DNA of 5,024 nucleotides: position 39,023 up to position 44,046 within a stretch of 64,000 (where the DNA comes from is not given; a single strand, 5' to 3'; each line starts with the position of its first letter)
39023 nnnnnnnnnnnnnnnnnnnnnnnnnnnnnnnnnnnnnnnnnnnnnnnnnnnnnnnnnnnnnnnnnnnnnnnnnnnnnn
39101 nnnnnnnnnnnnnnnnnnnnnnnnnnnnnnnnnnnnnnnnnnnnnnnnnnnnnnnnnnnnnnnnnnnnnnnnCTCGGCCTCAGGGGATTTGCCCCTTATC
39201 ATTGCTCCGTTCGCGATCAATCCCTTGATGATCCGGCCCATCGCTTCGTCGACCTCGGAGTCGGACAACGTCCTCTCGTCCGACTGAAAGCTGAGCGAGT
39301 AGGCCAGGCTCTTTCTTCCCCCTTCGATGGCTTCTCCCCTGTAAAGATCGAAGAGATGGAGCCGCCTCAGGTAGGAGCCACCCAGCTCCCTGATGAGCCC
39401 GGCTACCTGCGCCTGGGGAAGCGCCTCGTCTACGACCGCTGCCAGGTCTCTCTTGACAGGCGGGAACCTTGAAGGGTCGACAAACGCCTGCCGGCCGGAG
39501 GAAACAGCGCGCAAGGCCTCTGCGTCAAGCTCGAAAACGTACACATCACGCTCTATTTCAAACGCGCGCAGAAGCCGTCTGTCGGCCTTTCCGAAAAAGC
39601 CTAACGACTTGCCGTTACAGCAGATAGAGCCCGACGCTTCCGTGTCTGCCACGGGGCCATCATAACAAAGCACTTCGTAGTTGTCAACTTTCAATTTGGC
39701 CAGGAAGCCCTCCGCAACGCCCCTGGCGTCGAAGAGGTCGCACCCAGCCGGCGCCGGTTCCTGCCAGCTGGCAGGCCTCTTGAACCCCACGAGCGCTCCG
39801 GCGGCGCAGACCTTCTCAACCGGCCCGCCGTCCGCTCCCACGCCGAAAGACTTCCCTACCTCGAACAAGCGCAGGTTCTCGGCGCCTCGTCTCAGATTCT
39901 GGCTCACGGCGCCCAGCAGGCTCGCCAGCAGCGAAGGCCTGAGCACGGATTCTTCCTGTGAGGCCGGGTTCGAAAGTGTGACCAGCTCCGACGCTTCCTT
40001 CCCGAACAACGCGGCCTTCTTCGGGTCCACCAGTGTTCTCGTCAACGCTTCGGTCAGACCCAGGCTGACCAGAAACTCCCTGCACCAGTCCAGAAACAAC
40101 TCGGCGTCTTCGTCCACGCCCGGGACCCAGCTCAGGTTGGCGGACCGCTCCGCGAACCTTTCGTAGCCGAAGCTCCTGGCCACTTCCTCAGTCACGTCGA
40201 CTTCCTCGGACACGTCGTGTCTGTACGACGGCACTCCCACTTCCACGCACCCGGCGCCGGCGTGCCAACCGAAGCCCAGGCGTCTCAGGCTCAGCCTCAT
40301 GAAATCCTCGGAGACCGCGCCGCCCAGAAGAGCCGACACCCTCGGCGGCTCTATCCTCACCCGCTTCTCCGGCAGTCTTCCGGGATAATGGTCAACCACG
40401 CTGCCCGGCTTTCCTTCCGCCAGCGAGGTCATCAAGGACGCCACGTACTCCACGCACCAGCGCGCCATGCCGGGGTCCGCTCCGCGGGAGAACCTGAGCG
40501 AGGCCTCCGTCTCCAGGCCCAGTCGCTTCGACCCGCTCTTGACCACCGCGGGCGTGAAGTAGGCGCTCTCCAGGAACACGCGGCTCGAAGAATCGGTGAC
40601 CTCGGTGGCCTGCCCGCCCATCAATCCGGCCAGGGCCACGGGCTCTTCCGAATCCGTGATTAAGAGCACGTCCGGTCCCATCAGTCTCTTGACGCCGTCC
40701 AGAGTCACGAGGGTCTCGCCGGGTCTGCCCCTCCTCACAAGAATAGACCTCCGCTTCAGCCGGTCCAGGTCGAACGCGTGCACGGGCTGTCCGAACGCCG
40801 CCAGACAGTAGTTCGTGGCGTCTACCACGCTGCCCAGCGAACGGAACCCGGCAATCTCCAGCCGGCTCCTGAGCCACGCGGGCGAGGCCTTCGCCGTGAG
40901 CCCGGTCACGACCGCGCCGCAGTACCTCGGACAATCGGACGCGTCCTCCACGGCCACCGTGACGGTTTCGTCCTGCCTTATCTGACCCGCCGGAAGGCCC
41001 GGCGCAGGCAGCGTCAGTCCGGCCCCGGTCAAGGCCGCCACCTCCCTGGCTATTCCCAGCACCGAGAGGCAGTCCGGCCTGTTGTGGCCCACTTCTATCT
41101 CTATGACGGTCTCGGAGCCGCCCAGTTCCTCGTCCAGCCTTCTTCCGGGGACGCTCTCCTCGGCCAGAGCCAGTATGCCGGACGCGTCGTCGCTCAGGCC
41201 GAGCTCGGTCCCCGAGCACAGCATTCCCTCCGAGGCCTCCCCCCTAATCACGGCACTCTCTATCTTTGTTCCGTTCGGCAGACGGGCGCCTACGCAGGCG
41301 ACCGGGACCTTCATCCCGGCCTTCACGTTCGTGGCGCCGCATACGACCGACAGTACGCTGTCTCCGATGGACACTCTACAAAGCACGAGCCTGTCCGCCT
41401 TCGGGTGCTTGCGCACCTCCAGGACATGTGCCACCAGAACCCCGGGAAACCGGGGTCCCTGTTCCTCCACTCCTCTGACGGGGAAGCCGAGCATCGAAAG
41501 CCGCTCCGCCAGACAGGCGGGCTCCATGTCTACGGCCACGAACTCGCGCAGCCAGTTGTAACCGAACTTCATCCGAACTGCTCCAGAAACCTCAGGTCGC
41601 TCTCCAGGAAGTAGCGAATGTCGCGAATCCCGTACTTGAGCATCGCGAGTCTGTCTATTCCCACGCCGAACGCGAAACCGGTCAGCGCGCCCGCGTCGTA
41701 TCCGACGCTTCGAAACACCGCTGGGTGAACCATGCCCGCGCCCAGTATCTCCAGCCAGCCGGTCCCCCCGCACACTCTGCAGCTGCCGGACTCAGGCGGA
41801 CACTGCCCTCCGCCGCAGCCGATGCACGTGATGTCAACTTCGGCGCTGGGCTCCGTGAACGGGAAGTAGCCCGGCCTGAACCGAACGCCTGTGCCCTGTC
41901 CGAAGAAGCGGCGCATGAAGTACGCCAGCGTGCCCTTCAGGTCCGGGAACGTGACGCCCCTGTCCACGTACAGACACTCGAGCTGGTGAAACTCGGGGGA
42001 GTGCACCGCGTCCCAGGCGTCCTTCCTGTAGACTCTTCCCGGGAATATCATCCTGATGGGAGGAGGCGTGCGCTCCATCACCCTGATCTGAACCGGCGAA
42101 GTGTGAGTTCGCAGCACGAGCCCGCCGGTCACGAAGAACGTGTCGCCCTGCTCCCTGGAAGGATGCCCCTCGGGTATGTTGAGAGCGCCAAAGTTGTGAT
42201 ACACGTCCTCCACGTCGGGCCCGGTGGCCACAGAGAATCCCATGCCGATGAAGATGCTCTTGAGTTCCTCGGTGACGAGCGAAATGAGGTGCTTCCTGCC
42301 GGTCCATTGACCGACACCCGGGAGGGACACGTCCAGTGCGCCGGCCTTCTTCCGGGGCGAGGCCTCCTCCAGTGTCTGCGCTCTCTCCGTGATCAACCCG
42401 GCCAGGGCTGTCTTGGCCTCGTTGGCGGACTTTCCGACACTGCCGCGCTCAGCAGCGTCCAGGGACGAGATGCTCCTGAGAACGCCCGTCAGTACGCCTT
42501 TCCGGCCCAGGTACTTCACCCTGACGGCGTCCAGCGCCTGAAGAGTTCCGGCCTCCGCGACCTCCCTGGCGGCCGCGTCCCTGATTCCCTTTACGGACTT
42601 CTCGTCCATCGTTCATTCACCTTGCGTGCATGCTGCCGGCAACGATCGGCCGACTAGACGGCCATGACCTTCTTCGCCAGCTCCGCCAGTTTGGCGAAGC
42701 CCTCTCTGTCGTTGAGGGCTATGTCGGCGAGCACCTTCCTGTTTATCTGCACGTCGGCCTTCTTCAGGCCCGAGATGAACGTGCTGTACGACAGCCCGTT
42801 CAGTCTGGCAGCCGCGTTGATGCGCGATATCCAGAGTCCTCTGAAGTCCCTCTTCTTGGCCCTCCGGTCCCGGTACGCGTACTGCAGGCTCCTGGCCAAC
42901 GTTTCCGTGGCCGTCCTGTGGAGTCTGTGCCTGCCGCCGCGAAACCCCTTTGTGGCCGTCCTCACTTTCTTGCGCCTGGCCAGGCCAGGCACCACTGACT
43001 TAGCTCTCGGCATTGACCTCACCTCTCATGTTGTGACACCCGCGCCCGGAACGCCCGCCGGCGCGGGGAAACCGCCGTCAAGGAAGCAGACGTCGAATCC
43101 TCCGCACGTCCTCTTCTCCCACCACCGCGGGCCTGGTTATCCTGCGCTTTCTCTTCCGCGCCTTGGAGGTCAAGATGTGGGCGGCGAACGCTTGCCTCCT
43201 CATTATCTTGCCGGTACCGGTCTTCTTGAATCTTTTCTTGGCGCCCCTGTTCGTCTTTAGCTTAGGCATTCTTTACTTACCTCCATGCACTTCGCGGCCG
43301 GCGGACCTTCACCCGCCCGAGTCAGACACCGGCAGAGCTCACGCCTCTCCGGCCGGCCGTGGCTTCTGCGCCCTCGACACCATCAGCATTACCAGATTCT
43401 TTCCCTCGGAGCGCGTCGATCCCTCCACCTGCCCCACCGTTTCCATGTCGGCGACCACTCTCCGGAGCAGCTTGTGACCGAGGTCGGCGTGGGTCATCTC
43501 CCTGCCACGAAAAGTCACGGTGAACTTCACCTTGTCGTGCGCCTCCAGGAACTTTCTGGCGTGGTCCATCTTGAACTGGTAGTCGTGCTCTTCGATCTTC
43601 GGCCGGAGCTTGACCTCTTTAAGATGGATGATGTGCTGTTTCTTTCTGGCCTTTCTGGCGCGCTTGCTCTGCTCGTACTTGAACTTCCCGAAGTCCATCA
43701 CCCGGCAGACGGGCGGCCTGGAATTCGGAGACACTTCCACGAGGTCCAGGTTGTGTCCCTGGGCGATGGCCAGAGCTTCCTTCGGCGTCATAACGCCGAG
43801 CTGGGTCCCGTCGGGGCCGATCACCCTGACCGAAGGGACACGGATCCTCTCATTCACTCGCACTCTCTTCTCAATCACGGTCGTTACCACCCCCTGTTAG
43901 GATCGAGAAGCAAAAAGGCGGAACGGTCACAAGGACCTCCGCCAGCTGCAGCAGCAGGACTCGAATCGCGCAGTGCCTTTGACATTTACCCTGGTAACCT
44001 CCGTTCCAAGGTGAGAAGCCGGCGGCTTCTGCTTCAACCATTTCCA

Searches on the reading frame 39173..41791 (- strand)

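Call 18: search_protein_families(library=pfam, proteins=[window:39173-41791:-], max_evalue=0.001)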
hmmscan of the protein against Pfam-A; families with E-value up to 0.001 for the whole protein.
window:39173-41791:- (873 aa): 5 families
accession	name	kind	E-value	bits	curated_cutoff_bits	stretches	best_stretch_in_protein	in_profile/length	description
PF03483.22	B3_4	-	9.7e-55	185.3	29.3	1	287-458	2-173/174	B3/4 domain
PF17759.6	tRNA_synthFbeta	-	1.1e-41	143.1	22.4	1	559-756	14-213/214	Phenylalanyl tRNA synthetase beta chain CLM domain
PF03147.19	FDX-ACB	-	1.5e-24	86.6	31.1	1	774-861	1-88/94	Ferredoxin-fold anticodon binding domain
PF01588.26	tRNA_bind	-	9.2e-18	64.6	27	1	119-217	2-95/96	Putative tRNA binding domain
PF03484.21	B5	-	5.8e-16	58.9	28.6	1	479-543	2-67/67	tRNA synthetase B5 domain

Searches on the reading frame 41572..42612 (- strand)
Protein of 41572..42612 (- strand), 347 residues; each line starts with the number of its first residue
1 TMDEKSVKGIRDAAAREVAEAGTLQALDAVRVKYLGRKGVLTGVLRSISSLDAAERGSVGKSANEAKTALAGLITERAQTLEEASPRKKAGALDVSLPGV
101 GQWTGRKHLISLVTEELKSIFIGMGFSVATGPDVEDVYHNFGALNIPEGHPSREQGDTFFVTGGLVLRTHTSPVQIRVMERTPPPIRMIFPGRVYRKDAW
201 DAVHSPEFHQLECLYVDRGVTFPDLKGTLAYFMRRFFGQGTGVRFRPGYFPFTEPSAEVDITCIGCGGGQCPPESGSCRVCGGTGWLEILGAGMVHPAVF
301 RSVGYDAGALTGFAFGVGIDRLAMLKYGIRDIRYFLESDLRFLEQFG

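Call 18: search_protein_families(library=pfam, proteins=[window:41572-42612:-], max_evalue=0.001)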
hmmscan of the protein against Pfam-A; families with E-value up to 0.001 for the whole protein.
window:41572-42612:- (347 aa): 2 families
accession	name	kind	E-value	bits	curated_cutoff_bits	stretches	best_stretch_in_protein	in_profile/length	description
PF01409.25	tRNA-synt_2d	-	1.4e-93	313.4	19.8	1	93-346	2-246/246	tRNA synthetases class II core domain (F)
PF02912.23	Phe_tRNA-synt_N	-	1.3e-18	67.2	22.3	1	23-85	2-64/69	Aminoacyl tRNA synthetase class II, N-terminal domain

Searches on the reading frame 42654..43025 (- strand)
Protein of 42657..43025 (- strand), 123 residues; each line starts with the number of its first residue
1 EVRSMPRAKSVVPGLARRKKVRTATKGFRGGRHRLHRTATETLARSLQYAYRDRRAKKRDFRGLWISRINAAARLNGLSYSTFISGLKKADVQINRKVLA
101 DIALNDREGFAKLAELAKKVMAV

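Call 33: search_protein_families(library=pfam, proteins=[window:42657-43025:-], max_evalue=0.0001)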
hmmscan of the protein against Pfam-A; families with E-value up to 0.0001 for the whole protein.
window:42657-43025:- (123 aa): 1 family
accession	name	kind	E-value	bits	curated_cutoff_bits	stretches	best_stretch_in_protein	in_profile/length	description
PF00453.23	Ribosomal_L20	-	2.9e-41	140.3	30.8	1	7-113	1-107/107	Ribosomal protein L20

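Call 39: find_encoding_contigs(protein=window:42654-43013:-, flank=10000, max_places=10)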
Protein window:42654-43013:- (119 aa): 2 contigs read that carry it; 2 places shown.
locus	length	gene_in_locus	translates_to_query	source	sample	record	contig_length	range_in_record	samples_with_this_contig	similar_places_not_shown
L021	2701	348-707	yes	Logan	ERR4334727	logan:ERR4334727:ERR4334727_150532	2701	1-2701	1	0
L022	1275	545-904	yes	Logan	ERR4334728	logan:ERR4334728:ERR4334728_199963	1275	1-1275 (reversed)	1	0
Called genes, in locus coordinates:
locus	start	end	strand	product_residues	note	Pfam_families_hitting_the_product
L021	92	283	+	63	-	PF01632:Ribosomal_L35p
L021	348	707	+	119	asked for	PF00453:Ribosomal_L20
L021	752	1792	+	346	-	PF02912:Phe_tRNA-synt_N, PF01409:tRNA-synt_2d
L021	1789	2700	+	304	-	?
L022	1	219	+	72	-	?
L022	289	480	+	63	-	PF01632:Ribosomal_L35p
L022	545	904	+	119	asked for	PF00453:Ribosomal_L20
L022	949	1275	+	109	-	?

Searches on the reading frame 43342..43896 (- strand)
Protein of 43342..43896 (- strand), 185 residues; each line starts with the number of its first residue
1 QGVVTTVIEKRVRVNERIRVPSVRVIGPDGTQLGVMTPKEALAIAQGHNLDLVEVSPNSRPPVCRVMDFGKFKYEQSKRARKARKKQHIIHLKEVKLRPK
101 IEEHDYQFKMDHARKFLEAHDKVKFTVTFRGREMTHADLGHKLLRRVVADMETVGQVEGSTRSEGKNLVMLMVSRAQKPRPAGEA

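Call 33: search_protein_families(library=pfam, proteins=[window:43342-43896:-], max_evalue=0.0001)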
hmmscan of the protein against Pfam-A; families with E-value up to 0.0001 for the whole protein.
window:43342-43896:- (185 aa): 2 families
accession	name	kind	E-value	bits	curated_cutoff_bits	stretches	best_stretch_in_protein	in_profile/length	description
PF00707.27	IF3_C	-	1.4e-32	111.9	34.8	1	90-173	1-84/86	Translation initiation factor IF-3, C-terminal domain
PF05198.21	IF3_N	-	4e-32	110.7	26.9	1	14-83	1-70/70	Translation initiation factor IF-3, N-terminal domain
